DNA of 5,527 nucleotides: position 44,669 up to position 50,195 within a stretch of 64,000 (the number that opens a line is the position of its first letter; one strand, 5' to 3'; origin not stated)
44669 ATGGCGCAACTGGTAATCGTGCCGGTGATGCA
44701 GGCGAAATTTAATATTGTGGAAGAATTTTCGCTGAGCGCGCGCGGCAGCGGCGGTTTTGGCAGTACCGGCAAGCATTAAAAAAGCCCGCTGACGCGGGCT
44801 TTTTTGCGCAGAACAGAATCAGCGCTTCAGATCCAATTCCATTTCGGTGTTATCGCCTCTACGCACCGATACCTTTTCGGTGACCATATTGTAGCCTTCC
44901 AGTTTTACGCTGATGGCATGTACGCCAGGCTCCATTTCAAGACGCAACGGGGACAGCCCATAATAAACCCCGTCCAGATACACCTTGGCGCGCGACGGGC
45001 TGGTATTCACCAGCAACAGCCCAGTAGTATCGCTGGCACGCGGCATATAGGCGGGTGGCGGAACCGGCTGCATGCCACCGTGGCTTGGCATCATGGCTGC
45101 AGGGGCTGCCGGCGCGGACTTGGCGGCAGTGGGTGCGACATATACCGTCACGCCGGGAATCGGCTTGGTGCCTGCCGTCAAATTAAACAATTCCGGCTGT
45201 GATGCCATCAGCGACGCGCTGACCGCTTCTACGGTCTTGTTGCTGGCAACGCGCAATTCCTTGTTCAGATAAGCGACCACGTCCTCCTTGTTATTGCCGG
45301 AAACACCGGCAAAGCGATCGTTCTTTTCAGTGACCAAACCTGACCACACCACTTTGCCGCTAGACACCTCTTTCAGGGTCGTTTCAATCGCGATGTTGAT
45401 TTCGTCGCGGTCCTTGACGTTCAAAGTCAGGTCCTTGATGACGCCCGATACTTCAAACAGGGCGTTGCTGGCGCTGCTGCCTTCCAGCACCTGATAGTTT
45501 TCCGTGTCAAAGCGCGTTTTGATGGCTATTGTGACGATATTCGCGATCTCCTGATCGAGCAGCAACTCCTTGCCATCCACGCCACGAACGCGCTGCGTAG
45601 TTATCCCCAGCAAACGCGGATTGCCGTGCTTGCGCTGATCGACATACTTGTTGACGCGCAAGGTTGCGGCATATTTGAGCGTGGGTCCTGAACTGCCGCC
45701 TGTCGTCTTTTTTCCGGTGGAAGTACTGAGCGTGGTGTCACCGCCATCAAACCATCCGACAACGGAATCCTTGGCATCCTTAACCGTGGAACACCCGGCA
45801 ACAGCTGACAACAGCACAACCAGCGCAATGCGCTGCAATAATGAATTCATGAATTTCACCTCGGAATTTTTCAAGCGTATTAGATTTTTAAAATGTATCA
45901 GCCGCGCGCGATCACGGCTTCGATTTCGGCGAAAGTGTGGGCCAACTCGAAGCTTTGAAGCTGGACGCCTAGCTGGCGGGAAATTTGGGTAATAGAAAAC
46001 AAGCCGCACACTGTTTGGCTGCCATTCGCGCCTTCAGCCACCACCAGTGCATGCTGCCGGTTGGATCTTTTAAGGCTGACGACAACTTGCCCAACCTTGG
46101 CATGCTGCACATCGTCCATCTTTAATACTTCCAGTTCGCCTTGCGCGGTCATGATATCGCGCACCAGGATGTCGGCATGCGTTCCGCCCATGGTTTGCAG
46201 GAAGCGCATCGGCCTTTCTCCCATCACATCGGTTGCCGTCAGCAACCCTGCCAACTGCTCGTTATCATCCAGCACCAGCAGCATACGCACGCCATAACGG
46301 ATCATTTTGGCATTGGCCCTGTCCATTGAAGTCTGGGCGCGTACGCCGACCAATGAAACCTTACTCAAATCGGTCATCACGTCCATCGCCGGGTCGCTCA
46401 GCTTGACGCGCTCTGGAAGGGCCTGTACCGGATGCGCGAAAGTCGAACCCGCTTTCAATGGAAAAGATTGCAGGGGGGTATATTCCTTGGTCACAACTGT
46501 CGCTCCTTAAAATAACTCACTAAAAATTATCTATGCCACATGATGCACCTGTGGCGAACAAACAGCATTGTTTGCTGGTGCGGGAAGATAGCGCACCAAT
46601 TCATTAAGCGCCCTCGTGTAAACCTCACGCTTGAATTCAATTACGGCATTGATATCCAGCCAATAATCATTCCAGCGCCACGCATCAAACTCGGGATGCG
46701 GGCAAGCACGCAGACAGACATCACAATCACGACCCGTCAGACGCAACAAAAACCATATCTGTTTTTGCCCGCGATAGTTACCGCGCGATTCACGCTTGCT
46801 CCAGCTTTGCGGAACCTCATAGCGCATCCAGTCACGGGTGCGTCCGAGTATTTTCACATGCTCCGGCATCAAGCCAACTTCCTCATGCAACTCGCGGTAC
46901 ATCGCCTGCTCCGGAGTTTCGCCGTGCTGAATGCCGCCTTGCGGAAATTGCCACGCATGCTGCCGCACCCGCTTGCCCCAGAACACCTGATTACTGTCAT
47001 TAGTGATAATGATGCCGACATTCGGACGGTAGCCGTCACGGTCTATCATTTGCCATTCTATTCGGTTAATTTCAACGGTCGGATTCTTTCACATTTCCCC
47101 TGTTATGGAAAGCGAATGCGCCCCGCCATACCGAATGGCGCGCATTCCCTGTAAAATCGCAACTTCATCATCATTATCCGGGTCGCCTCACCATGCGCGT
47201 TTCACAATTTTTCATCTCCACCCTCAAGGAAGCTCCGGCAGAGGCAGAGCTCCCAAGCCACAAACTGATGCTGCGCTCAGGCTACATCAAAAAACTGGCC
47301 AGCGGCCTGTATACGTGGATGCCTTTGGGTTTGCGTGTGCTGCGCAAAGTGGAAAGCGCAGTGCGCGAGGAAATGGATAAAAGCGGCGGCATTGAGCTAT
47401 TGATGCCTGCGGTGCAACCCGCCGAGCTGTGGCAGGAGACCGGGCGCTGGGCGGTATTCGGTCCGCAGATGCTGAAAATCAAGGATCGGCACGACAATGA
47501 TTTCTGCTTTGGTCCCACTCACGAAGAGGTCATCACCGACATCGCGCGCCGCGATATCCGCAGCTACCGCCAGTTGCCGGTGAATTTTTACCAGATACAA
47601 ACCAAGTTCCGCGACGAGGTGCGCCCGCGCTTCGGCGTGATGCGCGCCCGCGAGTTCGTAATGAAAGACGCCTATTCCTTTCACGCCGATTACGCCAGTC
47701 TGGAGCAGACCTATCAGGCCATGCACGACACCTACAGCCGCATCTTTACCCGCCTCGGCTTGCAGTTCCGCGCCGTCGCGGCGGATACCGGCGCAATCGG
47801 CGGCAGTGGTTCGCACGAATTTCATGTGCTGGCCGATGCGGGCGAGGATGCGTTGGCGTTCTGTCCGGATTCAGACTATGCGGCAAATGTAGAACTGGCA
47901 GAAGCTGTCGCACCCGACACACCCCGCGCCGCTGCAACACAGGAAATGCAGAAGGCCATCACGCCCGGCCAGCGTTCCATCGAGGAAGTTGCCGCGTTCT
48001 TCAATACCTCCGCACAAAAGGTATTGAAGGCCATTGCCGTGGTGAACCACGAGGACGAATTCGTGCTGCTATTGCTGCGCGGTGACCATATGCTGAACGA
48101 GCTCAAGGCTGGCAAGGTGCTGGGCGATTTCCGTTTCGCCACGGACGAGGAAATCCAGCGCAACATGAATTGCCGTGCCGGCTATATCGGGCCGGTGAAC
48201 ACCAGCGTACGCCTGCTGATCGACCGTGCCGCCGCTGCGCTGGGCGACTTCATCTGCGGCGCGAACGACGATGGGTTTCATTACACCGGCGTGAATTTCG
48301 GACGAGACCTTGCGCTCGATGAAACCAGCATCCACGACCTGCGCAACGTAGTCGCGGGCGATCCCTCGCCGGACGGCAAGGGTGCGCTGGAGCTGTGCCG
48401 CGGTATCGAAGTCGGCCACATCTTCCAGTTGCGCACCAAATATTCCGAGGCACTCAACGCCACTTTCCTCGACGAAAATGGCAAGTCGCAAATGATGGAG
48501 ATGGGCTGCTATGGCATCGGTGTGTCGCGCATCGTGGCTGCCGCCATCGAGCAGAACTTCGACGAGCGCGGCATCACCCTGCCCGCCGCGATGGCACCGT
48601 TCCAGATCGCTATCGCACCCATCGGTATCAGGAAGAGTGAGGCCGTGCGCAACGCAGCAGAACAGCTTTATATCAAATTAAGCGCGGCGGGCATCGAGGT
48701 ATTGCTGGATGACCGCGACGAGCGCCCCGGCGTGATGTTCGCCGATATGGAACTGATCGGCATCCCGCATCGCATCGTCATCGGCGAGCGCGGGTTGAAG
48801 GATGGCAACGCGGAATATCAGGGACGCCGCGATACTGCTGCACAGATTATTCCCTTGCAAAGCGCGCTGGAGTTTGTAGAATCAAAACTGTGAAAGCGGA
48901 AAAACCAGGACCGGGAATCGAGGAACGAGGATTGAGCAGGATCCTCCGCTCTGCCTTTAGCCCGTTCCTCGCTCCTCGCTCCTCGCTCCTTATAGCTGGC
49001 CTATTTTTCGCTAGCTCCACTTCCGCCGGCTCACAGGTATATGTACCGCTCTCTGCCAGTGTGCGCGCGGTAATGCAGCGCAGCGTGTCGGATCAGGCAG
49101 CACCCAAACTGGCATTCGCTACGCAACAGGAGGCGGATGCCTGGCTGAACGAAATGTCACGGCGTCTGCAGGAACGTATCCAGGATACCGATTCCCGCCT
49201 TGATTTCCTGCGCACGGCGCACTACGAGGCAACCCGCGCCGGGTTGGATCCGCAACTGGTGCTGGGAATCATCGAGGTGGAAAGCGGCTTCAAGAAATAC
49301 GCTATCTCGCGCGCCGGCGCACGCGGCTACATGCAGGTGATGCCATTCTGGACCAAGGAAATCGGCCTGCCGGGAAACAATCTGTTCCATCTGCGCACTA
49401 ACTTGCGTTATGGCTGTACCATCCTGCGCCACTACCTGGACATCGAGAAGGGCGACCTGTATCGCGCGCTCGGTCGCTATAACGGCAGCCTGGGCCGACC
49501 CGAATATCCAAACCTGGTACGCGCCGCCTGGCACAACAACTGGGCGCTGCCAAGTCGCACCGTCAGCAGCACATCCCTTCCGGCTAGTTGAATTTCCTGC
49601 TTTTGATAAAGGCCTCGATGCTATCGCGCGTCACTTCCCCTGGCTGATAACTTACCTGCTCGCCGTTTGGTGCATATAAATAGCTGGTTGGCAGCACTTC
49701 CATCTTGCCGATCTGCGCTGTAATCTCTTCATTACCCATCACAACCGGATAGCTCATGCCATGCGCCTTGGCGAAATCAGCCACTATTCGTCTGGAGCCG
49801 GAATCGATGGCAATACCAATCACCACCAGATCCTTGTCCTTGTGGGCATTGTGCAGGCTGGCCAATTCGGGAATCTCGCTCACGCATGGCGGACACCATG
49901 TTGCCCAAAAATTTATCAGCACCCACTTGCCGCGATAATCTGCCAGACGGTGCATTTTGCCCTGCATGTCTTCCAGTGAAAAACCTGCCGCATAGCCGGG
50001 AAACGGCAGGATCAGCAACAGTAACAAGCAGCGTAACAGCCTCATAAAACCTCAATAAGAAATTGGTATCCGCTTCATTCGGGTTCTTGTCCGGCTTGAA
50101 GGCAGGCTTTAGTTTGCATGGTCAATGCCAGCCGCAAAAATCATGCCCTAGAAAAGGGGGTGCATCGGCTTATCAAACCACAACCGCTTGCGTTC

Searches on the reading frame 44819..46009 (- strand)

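Call 84: search_protein_families(library=pfam, max_evalue=1e-8, proteins=[window:44819-46009:-])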
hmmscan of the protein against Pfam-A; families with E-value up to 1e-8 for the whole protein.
window:44819-46009:- (396 aa): 1 family
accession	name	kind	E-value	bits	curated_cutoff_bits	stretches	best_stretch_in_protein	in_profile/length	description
PF08308.17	PEGA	-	1.2e-15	57.6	20.8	1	330-395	2-68/71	PEGA domain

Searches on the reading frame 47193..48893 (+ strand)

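Call 84: search_protein_families(library=pfam, max_evalue=1e-8, proteins=[window:47193-48893:+])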
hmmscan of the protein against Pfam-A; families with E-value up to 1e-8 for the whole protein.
window:47193-48893:+ (566 aa): 3 families
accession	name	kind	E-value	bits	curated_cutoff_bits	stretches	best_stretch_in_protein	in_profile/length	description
PF00587.30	tRNA-synt_2b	-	9.5e-35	120.7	29.3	1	95-455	2-179/179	tRNA synthetase class II core domain (G, H, P, S and T)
PF04073.20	tRNA_edit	-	3.1e-21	76.2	25.5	1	257-368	1-117/123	Aminoacyl-tRNA editing domain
PF03129.25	HGTP_anticodon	-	6.1e-18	65.2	21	1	471-564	1-93/94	Anticodon binding domain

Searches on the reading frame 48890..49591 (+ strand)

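Call 84: search_protein_families(library=pfam, max_evalue=1e-8, proteins=[window:48890-49591:+])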
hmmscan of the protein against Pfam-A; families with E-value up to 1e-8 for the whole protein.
window:48890-49591:+ (233 aa): 1 family
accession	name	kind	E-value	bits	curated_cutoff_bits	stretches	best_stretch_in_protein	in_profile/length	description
PF01464.25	SLT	-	5.2e-17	61.9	21.3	1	112-203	5-100/117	Transglycosylase SLT domain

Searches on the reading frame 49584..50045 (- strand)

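Call 84: search_protein_families(library=pfam, max_evalue=1e-8, proteins=[window:49584-50045:-])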
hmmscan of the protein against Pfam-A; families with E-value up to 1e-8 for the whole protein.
window:49584-50045:- (153 aa): 3 families
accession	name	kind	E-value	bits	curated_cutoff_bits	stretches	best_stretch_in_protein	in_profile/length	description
PF00578.27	AhpC-TSA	-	1.9e-21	76.7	26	1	19-128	5-119/124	AhpC/TSA family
PF08534.16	Redoxin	-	8e-17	61.8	26.6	1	22-116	9-107/148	Redoxin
PF00085.26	Thioredoxin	-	8e-09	35.9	23.5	0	40-82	19-60/103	Thioredoxin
